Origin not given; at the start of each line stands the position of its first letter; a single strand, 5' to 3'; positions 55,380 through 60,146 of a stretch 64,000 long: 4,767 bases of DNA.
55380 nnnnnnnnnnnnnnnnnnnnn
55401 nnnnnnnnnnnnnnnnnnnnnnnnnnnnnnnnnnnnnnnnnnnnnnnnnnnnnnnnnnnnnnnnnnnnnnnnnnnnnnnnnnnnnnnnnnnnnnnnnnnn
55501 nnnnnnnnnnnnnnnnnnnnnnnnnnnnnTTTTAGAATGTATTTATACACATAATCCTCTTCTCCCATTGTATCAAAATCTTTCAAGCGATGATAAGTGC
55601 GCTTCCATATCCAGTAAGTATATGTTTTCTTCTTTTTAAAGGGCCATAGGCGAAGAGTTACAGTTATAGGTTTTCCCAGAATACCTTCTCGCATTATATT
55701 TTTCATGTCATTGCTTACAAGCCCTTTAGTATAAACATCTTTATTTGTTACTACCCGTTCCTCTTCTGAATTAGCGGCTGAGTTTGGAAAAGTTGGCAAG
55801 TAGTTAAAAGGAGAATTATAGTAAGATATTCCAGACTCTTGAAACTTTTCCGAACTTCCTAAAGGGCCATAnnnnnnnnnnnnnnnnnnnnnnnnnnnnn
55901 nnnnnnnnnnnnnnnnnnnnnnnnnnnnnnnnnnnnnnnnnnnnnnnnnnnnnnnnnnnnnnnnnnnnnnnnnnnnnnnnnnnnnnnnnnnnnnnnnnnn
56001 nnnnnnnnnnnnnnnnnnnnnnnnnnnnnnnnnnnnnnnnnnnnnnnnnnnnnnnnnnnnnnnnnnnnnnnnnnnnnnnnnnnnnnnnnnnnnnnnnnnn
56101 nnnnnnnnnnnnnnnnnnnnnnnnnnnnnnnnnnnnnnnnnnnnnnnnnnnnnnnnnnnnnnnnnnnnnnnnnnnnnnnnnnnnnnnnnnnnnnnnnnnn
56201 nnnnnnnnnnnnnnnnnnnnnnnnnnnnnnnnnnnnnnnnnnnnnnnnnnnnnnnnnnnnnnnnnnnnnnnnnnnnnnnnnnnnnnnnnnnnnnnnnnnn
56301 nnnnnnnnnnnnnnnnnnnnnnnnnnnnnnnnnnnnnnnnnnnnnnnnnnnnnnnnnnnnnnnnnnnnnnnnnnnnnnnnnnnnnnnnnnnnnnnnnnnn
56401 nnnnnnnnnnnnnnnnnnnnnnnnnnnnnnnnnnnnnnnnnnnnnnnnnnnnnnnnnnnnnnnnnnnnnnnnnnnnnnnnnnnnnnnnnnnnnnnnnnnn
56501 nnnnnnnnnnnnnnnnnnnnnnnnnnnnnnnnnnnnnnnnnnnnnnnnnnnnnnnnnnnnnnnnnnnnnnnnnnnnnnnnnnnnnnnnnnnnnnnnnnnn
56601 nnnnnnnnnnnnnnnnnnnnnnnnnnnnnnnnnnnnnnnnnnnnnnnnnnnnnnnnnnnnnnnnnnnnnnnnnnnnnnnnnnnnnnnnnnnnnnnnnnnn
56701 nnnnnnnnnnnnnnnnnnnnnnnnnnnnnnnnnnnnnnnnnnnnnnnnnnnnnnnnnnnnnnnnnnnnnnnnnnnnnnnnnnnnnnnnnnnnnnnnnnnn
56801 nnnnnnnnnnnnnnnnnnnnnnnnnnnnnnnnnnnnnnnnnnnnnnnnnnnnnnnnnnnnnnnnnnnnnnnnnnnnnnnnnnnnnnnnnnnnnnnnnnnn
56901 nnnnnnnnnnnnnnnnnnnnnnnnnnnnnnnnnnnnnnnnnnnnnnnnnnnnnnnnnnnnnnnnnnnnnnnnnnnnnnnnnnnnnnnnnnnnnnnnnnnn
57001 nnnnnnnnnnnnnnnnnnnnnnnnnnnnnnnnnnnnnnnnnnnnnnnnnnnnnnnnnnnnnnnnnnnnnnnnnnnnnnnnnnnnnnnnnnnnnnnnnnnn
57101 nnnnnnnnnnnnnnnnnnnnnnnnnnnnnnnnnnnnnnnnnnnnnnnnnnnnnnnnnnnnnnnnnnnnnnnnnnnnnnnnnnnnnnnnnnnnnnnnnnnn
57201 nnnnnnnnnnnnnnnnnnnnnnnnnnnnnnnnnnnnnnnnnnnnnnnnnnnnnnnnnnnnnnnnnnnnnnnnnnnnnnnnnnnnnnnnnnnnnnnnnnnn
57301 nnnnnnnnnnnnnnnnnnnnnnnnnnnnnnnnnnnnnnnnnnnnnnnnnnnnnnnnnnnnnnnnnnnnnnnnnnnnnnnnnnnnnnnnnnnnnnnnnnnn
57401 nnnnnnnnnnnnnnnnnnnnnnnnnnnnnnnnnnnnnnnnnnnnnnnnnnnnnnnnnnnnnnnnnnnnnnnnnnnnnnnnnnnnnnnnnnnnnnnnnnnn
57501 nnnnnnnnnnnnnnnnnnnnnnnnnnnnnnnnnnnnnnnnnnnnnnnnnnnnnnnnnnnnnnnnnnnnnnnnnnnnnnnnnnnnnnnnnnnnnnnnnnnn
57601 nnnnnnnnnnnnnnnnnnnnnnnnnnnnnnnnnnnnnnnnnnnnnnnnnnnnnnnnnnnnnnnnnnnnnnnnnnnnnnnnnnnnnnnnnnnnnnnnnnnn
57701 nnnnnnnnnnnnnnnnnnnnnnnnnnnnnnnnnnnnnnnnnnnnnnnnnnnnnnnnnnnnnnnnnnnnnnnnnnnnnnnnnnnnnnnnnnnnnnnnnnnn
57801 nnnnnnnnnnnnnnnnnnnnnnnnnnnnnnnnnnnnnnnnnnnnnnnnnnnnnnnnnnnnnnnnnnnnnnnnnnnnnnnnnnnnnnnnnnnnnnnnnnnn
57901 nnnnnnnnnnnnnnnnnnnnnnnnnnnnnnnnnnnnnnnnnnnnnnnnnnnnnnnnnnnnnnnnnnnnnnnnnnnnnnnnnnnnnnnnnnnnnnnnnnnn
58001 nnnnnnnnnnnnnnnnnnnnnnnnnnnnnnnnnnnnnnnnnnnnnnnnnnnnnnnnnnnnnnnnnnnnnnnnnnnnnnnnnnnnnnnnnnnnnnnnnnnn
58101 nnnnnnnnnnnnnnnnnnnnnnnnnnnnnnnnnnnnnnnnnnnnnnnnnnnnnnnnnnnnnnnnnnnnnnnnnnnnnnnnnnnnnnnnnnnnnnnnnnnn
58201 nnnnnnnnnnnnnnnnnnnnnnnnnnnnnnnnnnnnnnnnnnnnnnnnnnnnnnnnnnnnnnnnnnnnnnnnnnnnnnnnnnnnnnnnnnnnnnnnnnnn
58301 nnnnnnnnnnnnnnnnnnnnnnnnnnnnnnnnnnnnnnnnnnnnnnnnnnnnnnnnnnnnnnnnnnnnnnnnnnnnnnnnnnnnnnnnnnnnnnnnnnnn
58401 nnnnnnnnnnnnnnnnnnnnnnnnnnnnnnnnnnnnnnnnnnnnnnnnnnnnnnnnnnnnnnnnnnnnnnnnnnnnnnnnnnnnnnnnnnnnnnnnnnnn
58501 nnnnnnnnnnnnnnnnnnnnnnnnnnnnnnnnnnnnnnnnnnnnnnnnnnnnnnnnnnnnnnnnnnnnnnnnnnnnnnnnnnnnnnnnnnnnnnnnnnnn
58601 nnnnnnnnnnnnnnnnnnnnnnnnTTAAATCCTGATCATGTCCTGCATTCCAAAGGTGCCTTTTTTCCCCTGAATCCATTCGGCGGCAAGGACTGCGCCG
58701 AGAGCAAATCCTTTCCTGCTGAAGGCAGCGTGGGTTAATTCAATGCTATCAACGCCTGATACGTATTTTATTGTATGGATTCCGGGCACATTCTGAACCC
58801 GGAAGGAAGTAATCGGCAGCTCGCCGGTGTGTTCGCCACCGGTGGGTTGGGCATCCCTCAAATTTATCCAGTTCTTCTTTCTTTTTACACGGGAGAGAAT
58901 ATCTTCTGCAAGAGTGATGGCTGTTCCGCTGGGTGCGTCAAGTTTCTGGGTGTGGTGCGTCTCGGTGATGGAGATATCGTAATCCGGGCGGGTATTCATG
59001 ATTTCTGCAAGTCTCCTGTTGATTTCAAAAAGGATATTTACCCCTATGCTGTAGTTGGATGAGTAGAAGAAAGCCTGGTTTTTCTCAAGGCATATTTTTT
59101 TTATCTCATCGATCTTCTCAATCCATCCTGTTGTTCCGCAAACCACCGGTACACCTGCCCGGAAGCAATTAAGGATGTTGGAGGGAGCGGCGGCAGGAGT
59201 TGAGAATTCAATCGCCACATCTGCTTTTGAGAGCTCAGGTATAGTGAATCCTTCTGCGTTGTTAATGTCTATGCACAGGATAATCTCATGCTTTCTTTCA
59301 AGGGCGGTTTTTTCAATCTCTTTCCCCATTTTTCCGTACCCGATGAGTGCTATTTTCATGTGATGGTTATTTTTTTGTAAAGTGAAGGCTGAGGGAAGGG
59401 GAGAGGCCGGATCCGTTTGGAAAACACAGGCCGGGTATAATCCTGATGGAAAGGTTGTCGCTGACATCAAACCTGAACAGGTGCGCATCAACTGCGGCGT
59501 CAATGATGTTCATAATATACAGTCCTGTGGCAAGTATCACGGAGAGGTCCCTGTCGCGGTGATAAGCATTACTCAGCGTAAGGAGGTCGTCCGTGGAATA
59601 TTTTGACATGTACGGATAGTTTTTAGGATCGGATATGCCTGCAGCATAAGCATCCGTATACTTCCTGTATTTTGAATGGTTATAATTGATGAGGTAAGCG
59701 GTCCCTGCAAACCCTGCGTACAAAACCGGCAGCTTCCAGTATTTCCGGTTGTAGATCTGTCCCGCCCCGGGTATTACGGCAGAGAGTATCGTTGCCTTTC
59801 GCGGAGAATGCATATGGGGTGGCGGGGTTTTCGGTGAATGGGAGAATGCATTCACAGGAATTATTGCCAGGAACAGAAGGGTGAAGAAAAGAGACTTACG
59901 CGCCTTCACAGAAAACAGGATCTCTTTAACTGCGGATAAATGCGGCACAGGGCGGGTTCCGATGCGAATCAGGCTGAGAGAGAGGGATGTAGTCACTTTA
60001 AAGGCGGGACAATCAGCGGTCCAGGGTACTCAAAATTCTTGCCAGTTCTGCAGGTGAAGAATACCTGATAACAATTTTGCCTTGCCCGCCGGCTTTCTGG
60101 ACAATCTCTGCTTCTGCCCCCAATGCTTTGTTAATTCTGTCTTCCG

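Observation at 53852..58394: A full-length lipase-like gene is followed by two decayed copies of its own 3' end, each abutting a barrel or membrane gene (orphan-module layout)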

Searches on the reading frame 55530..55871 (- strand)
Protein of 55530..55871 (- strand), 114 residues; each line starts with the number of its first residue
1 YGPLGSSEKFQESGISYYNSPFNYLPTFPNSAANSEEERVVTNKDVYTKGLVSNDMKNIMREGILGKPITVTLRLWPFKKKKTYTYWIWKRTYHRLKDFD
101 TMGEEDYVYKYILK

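Call 30: search_protein_representatives(alignment_id=A2)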
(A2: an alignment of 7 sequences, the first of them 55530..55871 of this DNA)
Query: 7 sequences, 113 profile positions. Proteins with E-value up to 0.001 (for the whole library): 199; up to 1e-10: 94; up to 1e-30: 2. The best 150 are listed.
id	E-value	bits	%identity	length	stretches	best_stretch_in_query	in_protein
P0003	9.4e-44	164.3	-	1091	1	1-113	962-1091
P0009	1.5e-41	157.2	-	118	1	5-112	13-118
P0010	2.6e-29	117.8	-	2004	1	1-113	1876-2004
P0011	5.5e-28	113.5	-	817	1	2-113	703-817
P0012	1.5e-26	108.9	-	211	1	2-113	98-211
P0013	1.3e-25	105.8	-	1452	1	2-113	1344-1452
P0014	2.4e-25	105.0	-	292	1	11-112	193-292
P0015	4.3e-24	101.0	-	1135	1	3-113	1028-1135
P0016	8.7e-24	100.0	-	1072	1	2-112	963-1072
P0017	1.7e-23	99.0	-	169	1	1-112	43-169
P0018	1.7e-23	99.0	-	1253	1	5-112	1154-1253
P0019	3.8e-23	97.9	-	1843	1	2-112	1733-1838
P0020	6.3e-23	97.2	-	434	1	2-112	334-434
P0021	1.9e-22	95.6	-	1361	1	16-112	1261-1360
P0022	2.8e-21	91.9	-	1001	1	2-113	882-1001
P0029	1.7e-19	86.2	-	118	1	17-112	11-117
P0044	4.3e-17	78.4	-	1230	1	28-110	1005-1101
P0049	1.1e-16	77.1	-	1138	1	3-111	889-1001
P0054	1.2e-15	73.8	-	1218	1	17-111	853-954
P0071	7.2e-13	64.8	-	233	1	1-111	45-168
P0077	2.2e-12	63.2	-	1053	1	2-111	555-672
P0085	6.8e-12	61.6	-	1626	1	1-112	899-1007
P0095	2.1e-11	60.1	-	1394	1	17-111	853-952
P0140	2.2e-08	50.3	-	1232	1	2-112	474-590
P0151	1.6e-07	47.5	-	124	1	29-112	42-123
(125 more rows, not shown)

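Call 35: find_encoding_contigs(protein=P0029, flank=8000, max_places=3)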
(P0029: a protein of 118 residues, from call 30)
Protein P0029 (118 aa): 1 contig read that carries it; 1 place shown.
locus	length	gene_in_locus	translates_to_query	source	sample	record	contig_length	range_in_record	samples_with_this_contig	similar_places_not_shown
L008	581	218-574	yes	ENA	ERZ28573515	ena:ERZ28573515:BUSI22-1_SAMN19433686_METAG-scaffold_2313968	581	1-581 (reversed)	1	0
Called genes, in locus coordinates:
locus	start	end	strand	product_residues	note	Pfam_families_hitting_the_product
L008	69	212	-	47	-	PF01709:Transcrip_reg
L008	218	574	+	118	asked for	-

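Call 45: find_encoding_contigs(protein=P0071, flank=8000, max_places=3)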
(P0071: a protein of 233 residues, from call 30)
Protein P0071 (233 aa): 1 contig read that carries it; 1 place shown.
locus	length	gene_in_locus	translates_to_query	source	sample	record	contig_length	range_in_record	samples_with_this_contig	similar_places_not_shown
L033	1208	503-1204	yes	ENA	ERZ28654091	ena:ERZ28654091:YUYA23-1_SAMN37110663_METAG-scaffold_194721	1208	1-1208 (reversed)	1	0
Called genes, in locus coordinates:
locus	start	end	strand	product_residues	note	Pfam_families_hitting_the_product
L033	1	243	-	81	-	?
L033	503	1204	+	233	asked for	-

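Call 46: find_encoding_contigs(protein=P0151, flank=8000, max_places=3)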
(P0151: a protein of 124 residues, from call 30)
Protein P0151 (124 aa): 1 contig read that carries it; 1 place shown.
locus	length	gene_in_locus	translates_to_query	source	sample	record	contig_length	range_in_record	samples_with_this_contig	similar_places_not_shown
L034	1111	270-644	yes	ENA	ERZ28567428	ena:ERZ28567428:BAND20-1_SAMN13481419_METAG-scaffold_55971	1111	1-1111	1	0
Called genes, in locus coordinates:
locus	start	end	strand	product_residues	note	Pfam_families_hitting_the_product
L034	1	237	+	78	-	?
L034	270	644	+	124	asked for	-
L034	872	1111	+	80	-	?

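Call 74: search_protein_families(library=pfam, proteins=[P0044, P0049, P0054, P0077, P0085, P0095, P0140, P0071], max_evalue=0.001)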
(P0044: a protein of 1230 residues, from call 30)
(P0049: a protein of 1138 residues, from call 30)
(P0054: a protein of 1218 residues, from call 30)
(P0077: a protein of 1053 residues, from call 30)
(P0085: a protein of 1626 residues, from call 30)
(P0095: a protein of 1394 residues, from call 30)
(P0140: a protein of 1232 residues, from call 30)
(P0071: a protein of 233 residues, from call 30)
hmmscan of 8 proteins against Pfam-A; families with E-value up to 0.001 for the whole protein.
P0044 (1230 aa): 0 families

P0049 (1138 aa): 0 families

P0054 (1218 aa): 8 families
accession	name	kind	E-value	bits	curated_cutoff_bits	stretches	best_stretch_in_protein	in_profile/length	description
PF24681.1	Kelch_KLHDC2_KLHL20_DRC7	-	5.9e-27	94.8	50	2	30-210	38-221/221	KLHDC2/KLHL20/DRC7 Kelch-repeats domain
PF13415.12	Kelch_3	-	9.4e-18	64.3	22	3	57-100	5-48/48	Galactose oxidase, central domain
PF24981.1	Beta-prop_ATRN-LZTR1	-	8.1e-12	45.4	50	1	38-183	36-195/289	Attractin/LZTR1 beta-propeller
PF13418.12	Kelch_4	-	2.6e-10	40.5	21.6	0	282-314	1-34/49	Galactose oxidase, central domain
PF13927.12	Ig_3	-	3.2e-10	40.8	30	1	965-1037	2-77/78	Immunoglobulin domain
PF07646.21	Kelch_2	-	1.1e-07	31.9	21.3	0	146-180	4-39/48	Kelch motif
PF07679.22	I-set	-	5.3e-07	30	23.7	1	965-1051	1-89/90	Immunoglobulin I-set domain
PF13964.12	Kelch_6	-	9.3e-06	25.9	25.3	0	142-181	2-41/50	Kelch motif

P0077 (1053 aa): 3 families
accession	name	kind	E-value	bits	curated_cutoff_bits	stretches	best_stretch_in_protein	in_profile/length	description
PF13385.13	Laminin_G_3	-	1.3e-21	77.7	27.6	1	892-1038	16-151/151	Concanavalin A-like lectin/glucanases superfamily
PF13927.12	Ig_3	-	2.1e-10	41.4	30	1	722-794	2-77/78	Immunoglobulin domain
PF07679.22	I-set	-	4.8e-10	39.8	23.7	1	722-797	1-79/90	Immunoglobulin I-set domain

P0085 (1626 aa): 9 families
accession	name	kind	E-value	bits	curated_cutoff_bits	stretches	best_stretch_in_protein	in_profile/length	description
PF24681.1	Kelch_KLHDC2_KLHL20_DRC7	-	3.1e-25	89.2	50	2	175-313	43-185/221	KLHDC2/KLHL20/DRC7 Kelch-repeats domain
PF24981.1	Beta-prop_ATRN-LZTR1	-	6.9e-16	58.8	50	2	171-352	26-224/289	Attractin/LZTR1 beta-propeller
PF13415.12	Kelch_3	-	1.7e-14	53.9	22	1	90-139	2-48/48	Galactose oxidase, central domain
PF13927.12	Ig_3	-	8.8e-10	39.4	30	1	1057-1129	1-76/78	Immunoglobulin domain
PF09411.16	PagL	-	9.3e-10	39.2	23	1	1527-1612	50-136/136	Lipid A 3-O-deacylase (PagL)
PF13418.12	Kelch_4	-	1.4e-09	38.1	21.6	0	130-168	1-35/49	Galactose oxidase, central domain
PF07679.22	I-set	-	7.9e-09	35.9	23.7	1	1059-1142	2-88/90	Immunoglobulin I-set domain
PF05345.18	He_PIG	-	7.9e-07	29.9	24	1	1161-1231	15-94/96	Putative Ig domain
PF13964.12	Kelch_6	-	8.7e-06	26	25.3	0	335-361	7-31/50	Kelch motif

P0095 (1394 aa): 7 families
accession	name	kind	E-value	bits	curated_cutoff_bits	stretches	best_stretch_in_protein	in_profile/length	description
PF24681.1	Kelch_KLHDC2_KLHL20_DRC7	-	4.4e-16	59.3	50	1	81-224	38-184/221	KLHDC2/KLHL20/DRC7 Kelch-repeats domain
PF13415.12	Kelch_3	-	2e-14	53.8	22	1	106-150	2-48/48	Galactose oxidase, central domain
PF13418.12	Kelch_4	-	4e-14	52.7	21.6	0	94-127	2-35/49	Galactose oxidase, central domain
PF07679.22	I-set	-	5.3e-08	33.3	23.7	1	983-1058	1-79/90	Immunoglobulin I-set domain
PF13927.12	Ig_3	-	1.1e-07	32.7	30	1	982-1054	1-76/78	Immunoglobulin domain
PF24981.1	Beta-prop_ATRN-LZTR1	-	5.4e-07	29.6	50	1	125-322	21-235/289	Attractin/LZTR1 beta-propeller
PF07646.21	Kelch_2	-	0.00016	21.9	21.3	0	146-181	4-39/48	Kelch motif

P0140 (1232 aa): 1 family
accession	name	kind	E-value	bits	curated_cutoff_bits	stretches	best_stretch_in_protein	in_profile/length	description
PF13385.13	Laminin_G_3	-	2.5e-21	76.9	27.6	1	671-835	1-151/151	Concanavalin A-like lectin/glucanases superfamily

P0071 (233 aa): 0 families
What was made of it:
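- On T9SS C-terminal sorting domain (type A or B) with a PorP/SprF partner: The tail is internal in P0054, P0077, P0085, P0095 and P0140 (calls 30, 74).
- One distant homologue (P0085) carries a PagL-type outer-membrane barrel at its C-terminus (call 74). One distant homologue is fused to a PagL-type barrel (call 74). It is internal in some (call 74).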

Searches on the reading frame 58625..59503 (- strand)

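Call 82: search_protein_families(library=pfam, proteins=[window:58625-59503:-], max_evalue=0.0001)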
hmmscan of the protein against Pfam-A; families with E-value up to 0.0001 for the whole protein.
window:58625-59503:- (292 aa): 2 families
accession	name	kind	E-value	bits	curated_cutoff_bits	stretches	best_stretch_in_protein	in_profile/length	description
PF05173.19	DapB_C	-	2.8e-37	127.9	27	1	154-290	1-121/121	Dihydrodipicolinate reductase, C-terminus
PF01113.26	DapB_N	-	2.2e-15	57.3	25.6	1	49-151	1-124/124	Dihydrodipicolinate reductase, N-terminus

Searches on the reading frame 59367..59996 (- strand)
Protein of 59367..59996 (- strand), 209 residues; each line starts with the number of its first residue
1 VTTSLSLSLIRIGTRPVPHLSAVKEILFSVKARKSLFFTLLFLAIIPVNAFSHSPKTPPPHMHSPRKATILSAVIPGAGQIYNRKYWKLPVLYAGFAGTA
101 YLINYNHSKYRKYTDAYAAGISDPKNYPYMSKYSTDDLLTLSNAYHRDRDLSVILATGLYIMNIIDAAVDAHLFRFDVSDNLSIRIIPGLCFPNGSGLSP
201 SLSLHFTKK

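Call 82: search_protein_families(library=pfam, proteins=[window:59367-59996:-], max_evalue=0.0001)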
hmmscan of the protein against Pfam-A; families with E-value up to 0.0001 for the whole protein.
window:59367-59996:- (209 aa): 1 family
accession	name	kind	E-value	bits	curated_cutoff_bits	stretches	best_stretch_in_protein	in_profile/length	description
PF18935.5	DUF5683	-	2.1e-47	161.4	26.7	1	62-202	2-145/151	Family of unknown function (DUF5683)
